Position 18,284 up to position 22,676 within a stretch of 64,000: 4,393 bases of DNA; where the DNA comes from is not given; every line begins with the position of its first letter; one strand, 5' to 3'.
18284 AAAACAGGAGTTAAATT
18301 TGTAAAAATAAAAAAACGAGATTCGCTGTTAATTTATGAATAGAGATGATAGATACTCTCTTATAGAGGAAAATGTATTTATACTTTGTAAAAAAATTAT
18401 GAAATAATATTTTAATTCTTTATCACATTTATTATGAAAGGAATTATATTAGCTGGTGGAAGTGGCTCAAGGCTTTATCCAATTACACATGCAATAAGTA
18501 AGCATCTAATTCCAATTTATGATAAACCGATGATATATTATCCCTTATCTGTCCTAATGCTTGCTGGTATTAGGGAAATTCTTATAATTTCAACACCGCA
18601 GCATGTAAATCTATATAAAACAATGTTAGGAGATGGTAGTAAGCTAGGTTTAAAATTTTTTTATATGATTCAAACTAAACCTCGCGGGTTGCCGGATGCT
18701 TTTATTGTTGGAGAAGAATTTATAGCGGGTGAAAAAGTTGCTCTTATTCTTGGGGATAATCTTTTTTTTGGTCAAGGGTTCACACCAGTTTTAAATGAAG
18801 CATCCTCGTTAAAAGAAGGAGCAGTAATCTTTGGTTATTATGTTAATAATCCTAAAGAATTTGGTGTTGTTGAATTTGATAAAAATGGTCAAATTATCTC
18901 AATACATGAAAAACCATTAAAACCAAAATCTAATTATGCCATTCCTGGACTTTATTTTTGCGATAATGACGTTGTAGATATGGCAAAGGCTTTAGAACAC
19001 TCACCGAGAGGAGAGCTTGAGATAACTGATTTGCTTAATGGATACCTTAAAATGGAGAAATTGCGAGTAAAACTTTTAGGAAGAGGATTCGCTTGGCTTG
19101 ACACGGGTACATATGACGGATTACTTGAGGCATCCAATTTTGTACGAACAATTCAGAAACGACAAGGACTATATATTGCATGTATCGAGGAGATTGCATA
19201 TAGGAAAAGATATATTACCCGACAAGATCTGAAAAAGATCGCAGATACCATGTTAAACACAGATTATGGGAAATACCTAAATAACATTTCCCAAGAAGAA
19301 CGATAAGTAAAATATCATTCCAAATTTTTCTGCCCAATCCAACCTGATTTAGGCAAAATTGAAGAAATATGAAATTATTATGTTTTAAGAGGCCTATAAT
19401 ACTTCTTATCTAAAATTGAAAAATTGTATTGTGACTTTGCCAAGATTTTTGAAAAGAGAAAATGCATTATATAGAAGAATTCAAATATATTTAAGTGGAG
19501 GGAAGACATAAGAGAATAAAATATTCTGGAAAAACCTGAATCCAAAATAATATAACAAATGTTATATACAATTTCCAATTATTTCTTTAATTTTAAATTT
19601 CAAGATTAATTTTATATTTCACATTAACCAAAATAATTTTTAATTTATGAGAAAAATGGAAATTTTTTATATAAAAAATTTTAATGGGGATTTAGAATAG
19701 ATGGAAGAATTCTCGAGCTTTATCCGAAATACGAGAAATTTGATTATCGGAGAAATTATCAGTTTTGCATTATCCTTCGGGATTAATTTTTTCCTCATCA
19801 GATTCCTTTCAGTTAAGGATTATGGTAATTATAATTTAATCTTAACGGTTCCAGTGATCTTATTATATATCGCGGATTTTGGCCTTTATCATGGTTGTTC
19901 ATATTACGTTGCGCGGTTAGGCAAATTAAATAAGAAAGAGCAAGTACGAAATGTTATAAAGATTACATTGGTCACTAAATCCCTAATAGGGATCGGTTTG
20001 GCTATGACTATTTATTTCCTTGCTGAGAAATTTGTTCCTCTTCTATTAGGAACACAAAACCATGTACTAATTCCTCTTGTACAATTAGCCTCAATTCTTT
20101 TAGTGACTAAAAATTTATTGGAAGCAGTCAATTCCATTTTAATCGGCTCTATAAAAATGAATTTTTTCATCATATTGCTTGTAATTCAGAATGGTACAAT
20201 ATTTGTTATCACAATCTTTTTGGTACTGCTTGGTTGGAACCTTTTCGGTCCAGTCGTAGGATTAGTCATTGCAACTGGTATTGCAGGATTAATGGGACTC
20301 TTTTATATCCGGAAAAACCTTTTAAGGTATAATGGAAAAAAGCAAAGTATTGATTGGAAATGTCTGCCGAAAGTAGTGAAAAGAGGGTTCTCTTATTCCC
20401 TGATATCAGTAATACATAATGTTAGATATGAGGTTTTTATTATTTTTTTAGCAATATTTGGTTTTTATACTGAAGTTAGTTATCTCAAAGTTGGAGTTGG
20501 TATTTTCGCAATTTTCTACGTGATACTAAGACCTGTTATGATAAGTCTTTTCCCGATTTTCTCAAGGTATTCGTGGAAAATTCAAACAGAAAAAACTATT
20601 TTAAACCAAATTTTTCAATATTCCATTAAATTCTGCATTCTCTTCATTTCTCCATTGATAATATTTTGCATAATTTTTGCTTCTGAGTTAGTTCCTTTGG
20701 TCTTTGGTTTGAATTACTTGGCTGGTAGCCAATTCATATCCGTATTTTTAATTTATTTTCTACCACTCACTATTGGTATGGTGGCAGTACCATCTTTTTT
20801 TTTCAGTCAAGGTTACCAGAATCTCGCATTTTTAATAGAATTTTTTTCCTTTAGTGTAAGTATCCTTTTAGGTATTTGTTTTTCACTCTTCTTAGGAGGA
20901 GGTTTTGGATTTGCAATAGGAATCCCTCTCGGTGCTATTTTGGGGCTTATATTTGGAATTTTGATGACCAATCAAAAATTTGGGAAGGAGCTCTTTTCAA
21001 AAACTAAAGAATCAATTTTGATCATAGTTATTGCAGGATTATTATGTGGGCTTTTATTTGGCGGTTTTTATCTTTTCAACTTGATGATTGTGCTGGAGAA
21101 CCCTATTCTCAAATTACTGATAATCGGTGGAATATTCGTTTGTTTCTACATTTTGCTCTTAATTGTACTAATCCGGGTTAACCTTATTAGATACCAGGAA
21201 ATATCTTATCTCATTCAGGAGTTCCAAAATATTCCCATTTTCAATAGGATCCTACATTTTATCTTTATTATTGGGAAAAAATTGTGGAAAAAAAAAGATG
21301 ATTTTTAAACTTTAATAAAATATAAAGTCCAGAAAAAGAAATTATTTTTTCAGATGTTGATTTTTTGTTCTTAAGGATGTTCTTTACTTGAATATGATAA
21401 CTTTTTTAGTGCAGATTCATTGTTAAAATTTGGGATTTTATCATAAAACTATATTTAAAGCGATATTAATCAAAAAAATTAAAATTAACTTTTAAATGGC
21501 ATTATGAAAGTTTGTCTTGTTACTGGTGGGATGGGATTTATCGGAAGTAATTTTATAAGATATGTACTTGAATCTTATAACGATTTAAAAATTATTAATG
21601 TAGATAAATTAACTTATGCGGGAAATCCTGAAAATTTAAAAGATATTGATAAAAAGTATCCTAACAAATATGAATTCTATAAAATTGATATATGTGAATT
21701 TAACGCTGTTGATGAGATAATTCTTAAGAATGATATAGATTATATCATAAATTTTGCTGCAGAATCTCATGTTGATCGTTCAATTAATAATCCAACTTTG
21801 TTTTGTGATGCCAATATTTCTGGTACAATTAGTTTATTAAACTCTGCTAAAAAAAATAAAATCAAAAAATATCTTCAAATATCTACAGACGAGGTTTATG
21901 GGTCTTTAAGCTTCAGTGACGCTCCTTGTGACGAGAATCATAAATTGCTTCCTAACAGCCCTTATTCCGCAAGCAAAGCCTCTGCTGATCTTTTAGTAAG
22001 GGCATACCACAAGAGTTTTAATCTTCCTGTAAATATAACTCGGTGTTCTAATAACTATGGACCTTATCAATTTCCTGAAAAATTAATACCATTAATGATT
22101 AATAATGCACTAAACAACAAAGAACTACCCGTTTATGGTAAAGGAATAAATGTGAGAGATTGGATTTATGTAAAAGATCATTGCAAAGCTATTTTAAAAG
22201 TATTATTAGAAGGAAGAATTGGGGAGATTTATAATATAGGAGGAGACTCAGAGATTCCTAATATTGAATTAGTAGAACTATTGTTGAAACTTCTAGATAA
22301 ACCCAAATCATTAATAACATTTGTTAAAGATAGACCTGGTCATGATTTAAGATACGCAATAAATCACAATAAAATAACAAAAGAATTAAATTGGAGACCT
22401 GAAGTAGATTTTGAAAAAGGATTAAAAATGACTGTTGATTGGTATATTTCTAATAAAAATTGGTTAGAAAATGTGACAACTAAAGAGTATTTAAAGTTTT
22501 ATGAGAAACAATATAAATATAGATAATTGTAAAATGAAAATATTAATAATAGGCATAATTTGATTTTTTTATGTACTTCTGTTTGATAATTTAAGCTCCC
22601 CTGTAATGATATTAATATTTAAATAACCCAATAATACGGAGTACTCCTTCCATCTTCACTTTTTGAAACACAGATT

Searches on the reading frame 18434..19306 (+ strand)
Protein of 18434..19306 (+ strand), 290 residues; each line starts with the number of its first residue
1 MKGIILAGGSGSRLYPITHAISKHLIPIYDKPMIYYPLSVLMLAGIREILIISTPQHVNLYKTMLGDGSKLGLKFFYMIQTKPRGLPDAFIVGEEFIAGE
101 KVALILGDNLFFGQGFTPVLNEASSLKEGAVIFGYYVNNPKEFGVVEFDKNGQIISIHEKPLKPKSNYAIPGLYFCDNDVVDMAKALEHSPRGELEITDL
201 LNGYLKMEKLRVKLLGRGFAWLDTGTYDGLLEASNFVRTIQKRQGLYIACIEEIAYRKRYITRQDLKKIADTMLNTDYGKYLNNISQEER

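Call 54: search_protein_families(library=pfam, proteins=[window:18434-19306:+], max_evalue=0.00001)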
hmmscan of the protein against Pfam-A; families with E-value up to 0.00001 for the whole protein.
window:18434-19306:+ (290 aa): 1 family
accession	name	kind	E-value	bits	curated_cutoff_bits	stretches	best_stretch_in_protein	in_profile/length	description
PF00483.29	NTP_transferase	-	1.9e-67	227.9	21.2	1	2-238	1-243/245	Nucleotidyl transferase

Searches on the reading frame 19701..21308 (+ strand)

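Call 54: search_protein_families(library=pfam, proteins=[window:19701-21308:+], max_evalue=0.00001)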
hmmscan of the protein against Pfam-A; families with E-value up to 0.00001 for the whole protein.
window:19701-21308:+ (535 aa): 2 families
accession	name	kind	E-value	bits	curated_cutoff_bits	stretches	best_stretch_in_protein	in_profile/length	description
PF01943.22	Polysacc_synt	-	3.5e-12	46.8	28.2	1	9-290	3-273/274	Polysaccharide biosynthesis protein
PF13440.11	Polysacc_synt_3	-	1.1e-06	28.6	23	1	32-340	2-289/293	Polysaccharide biosynthesis protein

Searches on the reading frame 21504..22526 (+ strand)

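Call 54: search_protein_families(library=pfam, proteins=[window:21504-22526:+], max_evalue=0.00001)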
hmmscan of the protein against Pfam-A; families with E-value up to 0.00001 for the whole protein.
window:21504-22526:+ (340 aa): 6 families
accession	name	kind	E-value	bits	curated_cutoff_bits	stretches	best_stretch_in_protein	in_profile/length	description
PF16363.11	GDP_Man_Dehyd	-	3.4e-83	280.3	27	1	5-310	1-332/332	GDP-mannose 4,6 dehydratase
PF01370.27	Epimerase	-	7.9e-66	222.3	20.9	1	5-246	2-240/240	NAD dependent epimerase/dehydratase family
PF01073.25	3Beta_HSD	-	5.2e-18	65.5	22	1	5-227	1-222/280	3-beta hydroxysteroid dehydrogenase/isomerase family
PF02719.21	Polysacc_synt_2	-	7.4e-16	58.6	20.2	1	5-130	2-130/293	Polysaccharide biosynthesis protein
PF07993.18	NAD_binding_4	-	2.2e-13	50.4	20.1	1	6-183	1-206/258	Male sterility protein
PF04321.23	RmlD_sub_bind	-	1e-11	44.9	27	1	4-211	3-176/287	RmlD substrate binding domain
